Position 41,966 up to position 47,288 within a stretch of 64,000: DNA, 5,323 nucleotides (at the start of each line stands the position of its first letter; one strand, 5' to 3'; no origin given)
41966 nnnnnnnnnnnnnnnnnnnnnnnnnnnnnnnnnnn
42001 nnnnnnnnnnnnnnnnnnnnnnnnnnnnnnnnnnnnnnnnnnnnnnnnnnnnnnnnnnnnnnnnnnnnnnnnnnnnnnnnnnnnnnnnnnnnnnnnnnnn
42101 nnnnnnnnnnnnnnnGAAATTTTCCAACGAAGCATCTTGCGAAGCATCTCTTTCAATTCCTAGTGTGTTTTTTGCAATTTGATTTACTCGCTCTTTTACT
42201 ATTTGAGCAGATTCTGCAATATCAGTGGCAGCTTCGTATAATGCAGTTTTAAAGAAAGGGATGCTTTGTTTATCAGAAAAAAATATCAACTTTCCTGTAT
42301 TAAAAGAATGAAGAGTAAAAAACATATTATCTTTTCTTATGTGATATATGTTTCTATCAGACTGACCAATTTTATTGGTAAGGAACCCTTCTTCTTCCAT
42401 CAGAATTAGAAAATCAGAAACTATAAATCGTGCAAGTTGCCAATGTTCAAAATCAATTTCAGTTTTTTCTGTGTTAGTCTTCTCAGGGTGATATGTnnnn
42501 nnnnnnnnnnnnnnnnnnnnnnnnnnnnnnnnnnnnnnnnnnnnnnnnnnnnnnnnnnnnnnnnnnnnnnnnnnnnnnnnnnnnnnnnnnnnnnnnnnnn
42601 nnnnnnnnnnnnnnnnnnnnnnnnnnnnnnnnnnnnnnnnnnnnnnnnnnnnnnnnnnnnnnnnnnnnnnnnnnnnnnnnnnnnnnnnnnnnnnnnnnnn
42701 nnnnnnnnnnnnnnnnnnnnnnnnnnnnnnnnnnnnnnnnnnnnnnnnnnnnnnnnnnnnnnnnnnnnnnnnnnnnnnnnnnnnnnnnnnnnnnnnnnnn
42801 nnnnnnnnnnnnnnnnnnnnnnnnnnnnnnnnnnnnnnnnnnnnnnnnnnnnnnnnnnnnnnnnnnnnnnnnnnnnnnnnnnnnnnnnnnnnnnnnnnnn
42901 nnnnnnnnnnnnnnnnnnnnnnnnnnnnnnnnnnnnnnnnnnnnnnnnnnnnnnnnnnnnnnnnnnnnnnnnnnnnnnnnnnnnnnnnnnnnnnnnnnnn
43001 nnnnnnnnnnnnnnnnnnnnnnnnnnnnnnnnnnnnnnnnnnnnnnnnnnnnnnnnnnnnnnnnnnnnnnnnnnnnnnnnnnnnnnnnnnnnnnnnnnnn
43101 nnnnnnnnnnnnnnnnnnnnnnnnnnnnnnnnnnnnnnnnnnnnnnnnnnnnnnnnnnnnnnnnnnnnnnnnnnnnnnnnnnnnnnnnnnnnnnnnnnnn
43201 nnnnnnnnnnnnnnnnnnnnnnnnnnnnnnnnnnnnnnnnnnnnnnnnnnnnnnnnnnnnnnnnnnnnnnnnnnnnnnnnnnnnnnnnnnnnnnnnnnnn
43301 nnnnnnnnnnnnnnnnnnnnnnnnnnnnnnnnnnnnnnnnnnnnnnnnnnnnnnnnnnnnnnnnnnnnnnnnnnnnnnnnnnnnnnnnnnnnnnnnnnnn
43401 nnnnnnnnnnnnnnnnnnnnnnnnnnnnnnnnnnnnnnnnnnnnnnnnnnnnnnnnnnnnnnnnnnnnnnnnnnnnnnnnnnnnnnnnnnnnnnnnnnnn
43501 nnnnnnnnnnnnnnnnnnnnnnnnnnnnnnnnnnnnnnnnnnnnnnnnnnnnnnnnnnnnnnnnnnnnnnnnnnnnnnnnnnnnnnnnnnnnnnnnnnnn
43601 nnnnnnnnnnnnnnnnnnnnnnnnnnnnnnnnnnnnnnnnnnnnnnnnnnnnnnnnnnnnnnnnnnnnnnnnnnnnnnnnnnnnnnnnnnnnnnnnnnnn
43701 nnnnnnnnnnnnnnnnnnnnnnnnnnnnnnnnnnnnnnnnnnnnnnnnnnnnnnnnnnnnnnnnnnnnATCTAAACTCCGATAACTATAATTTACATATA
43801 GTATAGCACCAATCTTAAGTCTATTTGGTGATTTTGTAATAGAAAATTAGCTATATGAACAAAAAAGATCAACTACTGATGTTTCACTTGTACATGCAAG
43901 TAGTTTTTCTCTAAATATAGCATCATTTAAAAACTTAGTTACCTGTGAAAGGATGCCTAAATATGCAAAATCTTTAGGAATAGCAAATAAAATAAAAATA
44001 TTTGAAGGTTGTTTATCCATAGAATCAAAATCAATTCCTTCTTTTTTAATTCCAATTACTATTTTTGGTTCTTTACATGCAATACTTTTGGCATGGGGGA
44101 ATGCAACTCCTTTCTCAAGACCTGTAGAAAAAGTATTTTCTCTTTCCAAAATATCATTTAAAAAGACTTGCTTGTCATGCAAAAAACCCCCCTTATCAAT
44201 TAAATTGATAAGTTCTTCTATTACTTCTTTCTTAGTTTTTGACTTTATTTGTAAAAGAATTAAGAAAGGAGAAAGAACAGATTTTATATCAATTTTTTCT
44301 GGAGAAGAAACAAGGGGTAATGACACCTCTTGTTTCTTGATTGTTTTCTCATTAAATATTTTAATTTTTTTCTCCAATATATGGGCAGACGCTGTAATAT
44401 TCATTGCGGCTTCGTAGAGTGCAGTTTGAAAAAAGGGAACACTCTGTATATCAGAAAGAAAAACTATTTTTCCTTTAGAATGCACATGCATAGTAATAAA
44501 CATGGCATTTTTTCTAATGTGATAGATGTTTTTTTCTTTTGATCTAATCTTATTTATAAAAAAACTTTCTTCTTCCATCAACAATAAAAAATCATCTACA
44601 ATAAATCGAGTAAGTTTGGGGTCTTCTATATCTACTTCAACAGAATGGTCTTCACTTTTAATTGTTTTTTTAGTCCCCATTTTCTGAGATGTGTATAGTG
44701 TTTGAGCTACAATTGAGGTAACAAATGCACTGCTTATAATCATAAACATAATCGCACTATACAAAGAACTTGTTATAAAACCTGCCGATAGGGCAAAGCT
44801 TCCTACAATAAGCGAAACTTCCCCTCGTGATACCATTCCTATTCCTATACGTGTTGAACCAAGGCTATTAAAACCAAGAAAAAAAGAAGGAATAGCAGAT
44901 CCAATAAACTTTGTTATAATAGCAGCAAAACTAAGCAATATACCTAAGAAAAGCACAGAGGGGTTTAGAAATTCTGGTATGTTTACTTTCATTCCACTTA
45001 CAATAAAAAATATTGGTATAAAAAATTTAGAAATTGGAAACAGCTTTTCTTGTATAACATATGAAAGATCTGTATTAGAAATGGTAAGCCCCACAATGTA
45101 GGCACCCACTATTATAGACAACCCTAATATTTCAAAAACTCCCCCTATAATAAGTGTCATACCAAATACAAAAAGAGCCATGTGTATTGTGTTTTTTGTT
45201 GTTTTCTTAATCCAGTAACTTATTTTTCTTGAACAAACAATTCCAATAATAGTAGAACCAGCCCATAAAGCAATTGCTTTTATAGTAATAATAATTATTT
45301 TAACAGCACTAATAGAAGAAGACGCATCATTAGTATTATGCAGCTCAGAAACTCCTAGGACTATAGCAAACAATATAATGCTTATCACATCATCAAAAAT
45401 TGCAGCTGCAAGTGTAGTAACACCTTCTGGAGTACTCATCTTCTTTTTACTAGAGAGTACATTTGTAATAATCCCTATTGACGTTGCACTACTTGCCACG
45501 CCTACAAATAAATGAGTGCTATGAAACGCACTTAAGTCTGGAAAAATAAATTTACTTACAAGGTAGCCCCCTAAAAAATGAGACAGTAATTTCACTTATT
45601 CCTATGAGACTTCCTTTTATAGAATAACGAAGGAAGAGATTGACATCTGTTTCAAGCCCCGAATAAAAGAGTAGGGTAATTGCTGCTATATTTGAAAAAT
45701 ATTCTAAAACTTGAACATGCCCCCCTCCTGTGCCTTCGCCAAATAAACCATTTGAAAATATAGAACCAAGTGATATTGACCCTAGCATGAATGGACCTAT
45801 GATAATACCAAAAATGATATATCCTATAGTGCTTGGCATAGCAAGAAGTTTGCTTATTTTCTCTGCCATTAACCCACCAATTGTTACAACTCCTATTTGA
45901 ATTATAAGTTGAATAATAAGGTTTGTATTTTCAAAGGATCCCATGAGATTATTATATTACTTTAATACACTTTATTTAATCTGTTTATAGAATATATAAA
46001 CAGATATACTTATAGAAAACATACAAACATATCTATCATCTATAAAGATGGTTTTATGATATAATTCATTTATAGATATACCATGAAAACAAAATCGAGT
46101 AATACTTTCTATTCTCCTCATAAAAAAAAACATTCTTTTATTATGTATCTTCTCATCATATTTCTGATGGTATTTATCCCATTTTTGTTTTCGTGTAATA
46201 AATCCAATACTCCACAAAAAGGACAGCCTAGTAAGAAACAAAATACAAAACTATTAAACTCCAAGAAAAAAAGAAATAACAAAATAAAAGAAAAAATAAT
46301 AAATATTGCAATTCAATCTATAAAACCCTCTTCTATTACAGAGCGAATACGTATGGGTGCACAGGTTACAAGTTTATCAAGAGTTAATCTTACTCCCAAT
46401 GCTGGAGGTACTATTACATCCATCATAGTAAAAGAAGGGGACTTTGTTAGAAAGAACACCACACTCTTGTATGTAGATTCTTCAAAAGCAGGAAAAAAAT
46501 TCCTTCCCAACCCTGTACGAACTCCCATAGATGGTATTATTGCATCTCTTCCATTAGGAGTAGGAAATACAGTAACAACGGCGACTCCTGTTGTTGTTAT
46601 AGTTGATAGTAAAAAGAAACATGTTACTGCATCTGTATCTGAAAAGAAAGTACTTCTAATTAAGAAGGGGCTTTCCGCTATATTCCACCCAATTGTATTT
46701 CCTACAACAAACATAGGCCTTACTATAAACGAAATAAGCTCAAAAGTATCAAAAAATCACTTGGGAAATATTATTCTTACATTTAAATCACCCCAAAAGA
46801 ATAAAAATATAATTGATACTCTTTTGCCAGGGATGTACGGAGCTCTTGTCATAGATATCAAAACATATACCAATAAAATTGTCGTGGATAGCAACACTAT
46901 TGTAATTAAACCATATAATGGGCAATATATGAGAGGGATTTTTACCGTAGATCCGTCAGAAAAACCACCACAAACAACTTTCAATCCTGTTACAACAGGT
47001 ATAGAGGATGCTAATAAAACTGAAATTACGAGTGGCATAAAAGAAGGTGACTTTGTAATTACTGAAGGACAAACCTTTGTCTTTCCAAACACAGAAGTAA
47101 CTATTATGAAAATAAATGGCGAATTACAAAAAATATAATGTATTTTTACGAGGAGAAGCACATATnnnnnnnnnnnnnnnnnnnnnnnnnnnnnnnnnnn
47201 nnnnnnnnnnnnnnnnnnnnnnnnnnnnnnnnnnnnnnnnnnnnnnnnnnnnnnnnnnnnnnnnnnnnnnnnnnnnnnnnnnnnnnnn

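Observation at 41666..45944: Tandem cation:proton antiporters covalently fused to PTS EIIA domains: candidate phosphorelay-gated ion transport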

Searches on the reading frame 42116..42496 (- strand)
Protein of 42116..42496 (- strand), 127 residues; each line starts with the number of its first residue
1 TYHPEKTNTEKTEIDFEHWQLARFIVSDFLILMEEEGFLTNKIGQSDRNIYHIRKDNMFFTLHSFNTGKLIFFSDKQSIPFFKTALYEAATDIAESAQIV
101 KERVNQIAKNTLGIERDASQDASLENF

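Call 33: search_protein_families(library=pfam, proteins=[window:42116-42496:-], max_evalue=10)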
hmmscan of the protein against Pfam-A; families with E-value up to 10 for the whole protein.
window:42116-42496:- (127 aa): 1 family
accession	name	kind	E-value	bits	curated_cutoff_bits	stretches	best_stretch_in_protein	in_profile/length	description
PF15212.11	SPATA19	-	0.045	14.4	29.1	1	79-125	80-124/130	Spermatogenesis-associated protein 19, mitochondrial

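Call 56: predict_structure(alignment_id=A3)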
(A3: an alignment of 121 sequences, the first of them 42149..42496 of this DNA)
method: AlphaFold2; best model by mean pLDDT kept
length: 116 residues; sequences in the alignment: 121
mean_pLDDT: 91.7   pTM: 0.82
mean pLDDT of the five models: 91.7, 90.5, 90.5, 90.4, 90.0
residues with pLDDT >= 90: 98; 70-90: 7; 50-70: 8; < 50: 3
segments of 3 or more residues with pLDDT < 50: 1-3
pLDDT, mean of each block of 10 residues (from residue 1): 62 97 98 98 96 96 97 96 98 96 90 65
secondary structure, 60 per line:
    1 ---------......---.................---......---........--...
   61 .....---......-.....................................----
elements in order: E10-15 H19-35 E39-44 E48-55 E58-65 E69-74 H76-112

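Call 58: fold_search(model_id=the predicted structure, library=pdb)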
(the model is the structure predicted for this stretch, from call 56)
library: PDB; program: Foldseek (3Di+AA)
matches with E <= 10: 801; with E <= 0.001: 0
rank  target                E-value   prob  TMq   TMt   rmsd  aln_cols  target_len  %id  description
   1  3c6k_C                4.9e-03  1.00  0.53  0.21   3.3        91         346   15  Crystal structure of human spermine synthase in complex with spermidine and 5-methylthioadenosine (released 2008-02-19)
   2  3c6k_D                6.6e-03  1.00  0.56  0.21   2.9        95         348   14  Crystal structure of human spermine synthase in complex with spermidine and 5-methylthioadenosine (released 2008-02-19)
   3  3c6k_B                9.0e-03  1.00  0.55  0.21   3.4        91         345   12  Crystal structure of human spermine synthase in complex with spermidine and 5-methylthioadenosine (released 2008-02-19)
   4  3c6k_A                1.1e-02  1.00  0.54  0.21   2.9        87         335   14  Crystal structure of human spermine synthase in complex with spermidine and 5-methylthioadenosine (released 2008-02-19)
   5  4hjh_A                1.3e-02  0.99  0.45  0.15   4.5       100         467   13  Iodide SAD phased crystal structure of a phosphoglucomutase from Brucella melitensis complexed with glucose-6-phosphat (released 2012-11-21)
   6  9du5_A                2.0e-02  0.96  0.39  0.12   9.1        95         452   15  Cryo-EM structure of phosphoglucomutase from Thermococcus kodakarensis (released 2025-04-16)
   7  3c6m_B                2.3e-02  1.00  0.57  0.21   2.6        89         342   12  Crystal structure of human spermine synthase in complex with spermine and 5-methylthioadenosine (released 2008-02-19)
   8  6y2p_A                2.3e-02  1.00  0.52  0.19   2.7        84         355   13  Escherichia coli RnlA-RnlB Toxin-Antitoxin System. (released 2021-04-14)
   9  3c6m_A                2.3e-02  1.00  0.53  0.20   3.4        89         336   11  Crystal structure of human spermine synthase in complex with spermine and 5-methylthioadenosine (released 2008-02-19)
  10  2jkf                  3.3e-02  0.44  0.25  0.19  14.9       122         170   14  Plasmodium falciparum profilin (released 2008-09-23)
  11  7aex                  4.7e-02  0.99  0.42  0.21   4.2        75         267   11  NRD-HEPN domains (N-terminal truncation) of Escherichia coli RnlA endoribonuclease (released 2021-06-09)
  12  3w9k                  4.7e-02  0.95  0.45  0.41   5.9       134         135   13  Crystal structure of thermoacidophile-specific protein STK_08120 complexed with myristic acid (released 2013-07-17)
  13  6y2r_B                5.7e-02  0.99  0.46  0.17   3.7        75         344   11  Escherichia coli R255A RnlA endoribonuclease (single alanine mutant of RnlA) (released 2021-05-12)
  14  3eno_F                5.7e-02  0.85  0.37  0.51   9.1        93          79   14  Crystal structure of Pyrococcus furiosus Pcc1 in complex with Thermoplasma acidophilum Kae1 (released 2008-10-28)
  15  6y2p_B                6.0e-02  1.00  0.51  0.19   2.8        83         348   11  Escherichia coli RnlA-RnlB Toxin-Antitoxin System. (released 2021-04-14)
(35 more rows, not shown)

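Call 63: search_protein_representatives(protein=window:42149-42496:-)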
Query: 116 residues. Proteins with E-value up to 0.001 (for the whole library): 11; up to 1e-10: 3; up to 1e-30: 0. The best 11 are listed.
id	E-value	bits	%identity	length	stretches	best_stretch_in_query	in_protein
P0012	1.0e-26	109.5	50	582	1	6-110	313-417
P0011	1.2e-16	77.1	52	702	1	11-104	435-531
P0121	1.4e-13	67.2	44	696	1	8-105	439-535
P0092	3.3e-08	50.0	34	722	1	11-105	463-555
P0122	3.4e-08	49.9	34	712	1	8-99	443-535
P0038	7.3e-08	48.9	34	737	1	8-102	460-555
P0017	8.8e-08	48.6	30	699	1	12-105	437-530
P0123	2.7e-07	47.0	36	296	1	5-95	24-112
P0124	5.9e-05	39.5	34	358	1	9-102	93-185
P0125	1.5e-04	38.2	30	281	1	19-106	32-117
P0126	4.2e-04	36.8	37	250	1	27-96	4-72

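Call 65: search_protein_families(library=ncbifam, proteins=[P0125], max_evalue=0.001)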
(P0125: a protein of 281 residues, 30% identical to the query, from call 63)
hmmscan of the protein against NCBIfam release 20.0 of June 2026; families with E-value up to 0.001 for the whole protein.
P0125 (281 aa): 5 families
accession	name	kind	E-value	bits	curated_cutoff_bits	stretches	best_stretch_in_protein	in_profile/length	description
TIGR00848.1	fruA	subfamily_domain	2.4e-25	88.9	103.5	1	149-262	10-124/129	fructose PTS transporter subunit IIA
NF007389.0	PRK09913.1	equivalog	3.2e-17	62.9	151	1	148-259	11-122/148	PTS fructose transporter subunit IIA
TIGR01419.1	nitro_reg_IIA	equivalog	5.9e-13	48.9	138.7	1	137-273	2-137/145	PTS IIA-like nitrogen regulatory protein PtsN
NF007293.0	PRK09765.1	equivalog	1.3e-12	47.1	763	1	149-279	16-149/639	PTS 2-O-a-mannosyl-D-glycerate transporter subunit IIABC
NF008145.0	PRK10896.1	equivalog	5.7e-08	32.6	221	1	155-259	28-132/161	PTS IIA-like nitrogen regulatory protein PtsN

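Call 77: find_encoding_contigs(protein=P0125, flank=5000, max_places=3)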
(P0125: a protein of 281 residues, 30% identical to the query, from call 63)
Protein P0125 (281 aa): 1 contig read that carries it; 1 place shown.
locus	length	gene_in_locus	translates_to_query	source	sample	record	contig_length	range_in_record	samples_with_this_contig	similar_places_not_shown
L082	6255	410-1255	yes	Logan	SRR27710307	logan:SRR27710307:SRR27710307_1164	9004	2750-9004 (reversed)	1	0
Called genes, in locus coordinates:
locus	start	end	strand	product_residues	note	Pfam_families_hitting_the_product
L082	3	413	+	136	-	?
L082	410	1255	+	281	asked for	PF20474:PHL (weak), PF00359:PTS_EIIA_2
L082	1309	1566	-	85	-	PF02823:ATP-synt_DE_N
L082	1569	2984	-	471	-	PF02874:ATP-synt_ab_N, PF00006:ATP-synt_ab, PF22919:ATP-synt_VA_C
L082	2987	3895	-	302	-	PF00231:ATP-synt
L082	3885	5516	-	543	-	PF02874:ATP-synt_ab_N, PF00006:ATP-synt_ab, PF00306:ATP-synt_ab_C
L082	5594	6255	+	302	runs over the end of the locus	PF00781:DAGK_cat, PF19279:YegS_C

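Call 80: search_protein_families(library=pfam, proteins=[P0125], max_evalue=1)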
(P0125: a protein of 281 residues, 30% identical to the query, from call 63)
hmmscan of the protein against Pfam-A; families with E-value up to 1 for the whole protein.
P0125 (281 aa): 3 families
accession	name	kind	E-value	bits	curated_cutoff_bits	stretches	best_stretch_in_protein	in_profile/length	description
PF00359.27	PTS_EIIA_2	-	1.9e-22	80.2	27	1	147-276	9-138/144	Phosphoenolpyruvate-dependent sugar phosphotransferase system, EIIA 2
PF20474.3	PHL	-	1.4e-05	25.6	23.7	1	21-60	115-152/155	PHL domain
PF19960.5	EAD7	-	0.064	13.5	32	1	146-175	24-53/62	Effector-associated domain 7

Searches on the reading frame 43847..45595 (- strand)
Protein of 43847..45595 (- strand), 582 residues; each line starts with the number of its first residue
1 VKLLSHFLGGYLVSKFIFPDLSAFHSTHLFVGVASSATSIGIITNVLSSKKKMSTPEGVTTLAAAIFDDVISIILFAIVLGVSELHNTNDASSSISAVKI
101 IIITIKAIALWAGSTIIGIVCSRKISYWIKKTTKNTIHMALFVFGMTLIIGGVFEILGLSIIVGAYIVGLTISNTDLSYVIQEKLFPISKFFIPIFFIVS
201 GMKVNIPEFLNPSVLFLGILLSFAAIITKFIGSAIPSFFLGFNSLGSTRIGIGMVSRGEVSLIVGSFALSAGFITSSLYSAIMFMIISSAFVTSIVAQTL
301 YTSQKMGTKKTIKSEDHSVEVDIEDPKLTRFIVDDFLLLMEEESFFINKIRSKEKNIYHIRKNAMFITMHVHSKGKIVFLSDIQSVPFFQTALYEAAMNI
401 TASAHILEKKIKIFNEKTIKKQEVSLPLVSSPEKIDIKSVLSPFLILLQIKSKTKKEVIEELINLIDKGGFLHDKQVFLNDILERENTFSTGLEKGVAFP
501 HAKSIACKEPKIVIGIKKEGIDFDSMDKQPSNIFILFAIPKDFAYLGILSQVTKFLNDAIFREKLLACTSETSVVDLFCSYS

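Call 3: search_protein_families(library=pfam, proteins=[window:43847-45595:-], max_evalue=0.01)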
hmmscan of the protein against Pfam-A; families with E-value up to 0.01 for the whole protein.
window:43847-45595:- (582 aa): 2 families
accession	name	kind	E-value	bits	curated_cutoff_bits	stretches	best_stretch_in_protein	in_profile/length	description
PF00999.27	Na_H_Exchanger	-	2.4e-39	135.7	26.2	1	7-298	87-370/375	Sodium/hydrogen exchanger, transmembrane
PF00359.27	PTS_EIIA_2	-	3.5e-32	111.8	27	1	441-578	3-141/144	Phosphoenolpyruvate-dependent sugar phosphotransferase system, EIIA 2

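Call 65: search_protein_families(library=ncbifam, proteins=[window:43847-45595:-], max_evalue=0.001)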
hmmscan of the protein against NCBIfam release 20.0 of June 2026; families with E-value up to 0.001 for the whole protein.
window:43847-45595:- (582 aa): 10 families
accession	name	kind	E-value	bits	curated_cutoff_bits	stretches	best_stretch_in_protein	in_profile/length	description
TIGR00848.1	fruA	subfamily_domain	1.2e-29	102.9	103.5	1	445-565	6-129/129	fructose PTS transporter subunit IIA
TIGR00932.1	2a37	subfamily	1e-23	84.2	238.3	1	26-205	102-275/275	monovalent cation:proton antiporter-2 (CPA2) family protein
NF007389.0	PRK09913.1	equivalog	4.4e-20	72.1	151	1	446-542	9-105/148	PTS fructose transporter subunit IIA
TIGR01419.1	nitro_reg_IIA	equivalog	4.5e-17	62.2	138.7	1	437-574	2-139/145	PTS IIA-like nitrogen regulatory protein PtsN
NF007293.0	PRK09765.1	equivalog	5.2e-17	61.6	763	1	436-575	3-146/639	PTS 2-O-a-mannosyl-D-glycerate transporter subunit IIABC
NF002924.0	PRK03562.1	equivalog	6.9e-12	44.6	752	1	31-315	119-394/623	glutathione-regulated potassium-efflux system protein KefC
NF008145.0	PRK10896.1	equivalog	2.3e-11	43.7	221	1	433-574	6-149/161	PTS IIA-like nitrogen regulatory protein PtsN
NF007950.1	PRK10669.1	equivalog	3.5e-08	32.8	700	1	27-327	116-410/547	YbaL family putative K(+) efflux transporter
NF008319.0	PRK11109.1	equivalog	8.3e-07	28.6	302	1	446-577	9-138/376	fused PTS fructose transporter subunit IIA/HPr protein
NF002973.0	PRK03659.1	equivalog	1.9e-06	26.8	804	1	29-333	117-405/602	glutathione-regulated potassium-efflux system protein KefB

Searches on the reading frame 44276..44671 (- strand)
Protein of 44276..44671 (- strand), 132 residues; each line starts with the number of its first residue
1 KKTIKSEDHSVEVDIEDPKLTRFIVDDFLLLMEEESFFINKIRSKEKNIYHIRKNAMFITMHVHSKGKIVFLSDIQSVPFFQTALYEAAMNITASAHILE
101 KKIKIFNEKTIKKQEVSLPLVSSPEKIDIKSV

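Call 33: search_protein_families(library=pfam, proteins=[window:44276-44671:-], max_evalue=10)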
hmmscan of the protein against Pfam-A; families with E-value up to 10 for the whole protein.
window:44276-44671:- (132 aa): 1 family
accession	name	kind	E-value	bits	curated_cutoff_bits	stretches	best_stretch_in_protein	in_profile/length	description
PF02338.25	OTU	-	0.053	14.5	23.3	1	60-110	37-91/128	OTU-like cysteine protease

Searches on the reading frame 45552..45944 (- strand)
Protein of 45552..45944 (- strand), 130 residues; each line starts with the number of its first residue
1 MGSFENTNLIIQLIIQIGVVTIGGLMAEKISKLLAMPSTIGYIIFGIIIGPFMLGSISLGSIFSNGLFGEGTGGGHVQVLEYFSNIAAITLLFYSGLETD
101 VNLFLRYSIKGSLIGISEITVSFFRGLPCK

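Call 3: search_protein_families(library=pfam, proteins=[window:45552-45944:-], max_evalue=0.01)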
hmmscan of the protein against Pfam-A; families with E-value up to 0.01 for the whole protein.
window:45552-45944:- (130 aa): 1 family
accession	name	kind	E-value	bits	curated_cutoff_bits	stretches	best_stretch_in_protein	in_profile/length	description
PF00999.27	Na_H_Exchanger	-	2.9e-11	43.3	26.2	1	20-109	4-72/375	Sodium/hydrogen exchanger, transmembrane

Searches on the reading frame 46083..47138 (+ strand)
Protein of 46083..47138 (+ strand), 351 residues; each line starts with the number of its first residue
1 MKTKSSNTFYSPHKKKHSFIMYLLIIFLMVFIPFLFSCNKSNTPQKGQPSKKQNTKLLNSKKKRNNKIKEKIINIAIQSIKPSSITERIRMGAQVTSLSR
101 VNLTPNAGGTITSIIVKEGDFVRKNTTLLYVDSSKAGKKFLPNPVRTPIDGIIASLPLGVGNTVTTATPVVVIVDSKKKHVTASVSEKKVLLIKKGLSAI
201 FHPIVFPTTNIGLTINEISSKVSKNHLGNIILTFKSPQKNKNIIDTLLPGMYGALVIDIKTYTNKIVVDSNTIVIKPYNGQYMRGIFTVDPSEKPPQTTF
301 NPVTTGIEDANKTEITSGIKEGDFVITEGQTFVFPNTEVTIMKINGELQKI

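Call 27: search_protein_families(library=pfam, proteins=[window:46083-47138:+], max_evalue=0.001)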
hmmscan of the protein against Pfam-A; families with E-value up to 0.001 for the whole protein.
window:46083-47138:+ (351 aa): 3 families
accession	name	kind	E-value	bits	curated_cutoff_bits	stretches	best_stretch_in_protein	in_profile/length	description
PF13437.12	HlyD_3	-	1.9e-12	48.3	22.2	1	145-240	2-97/106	HlyD family secretion protein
PF16576.10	HlyD_D23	-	2.7e-08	33.8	30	1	144-224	110-190/214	Barrel-sandwich domain of CusB or HlyD membrane-fusion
PF00364.28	Biotin_lipoyl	-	0.00016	21.9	22.1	1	105-173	6-73/73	Biotin-requiring enzyme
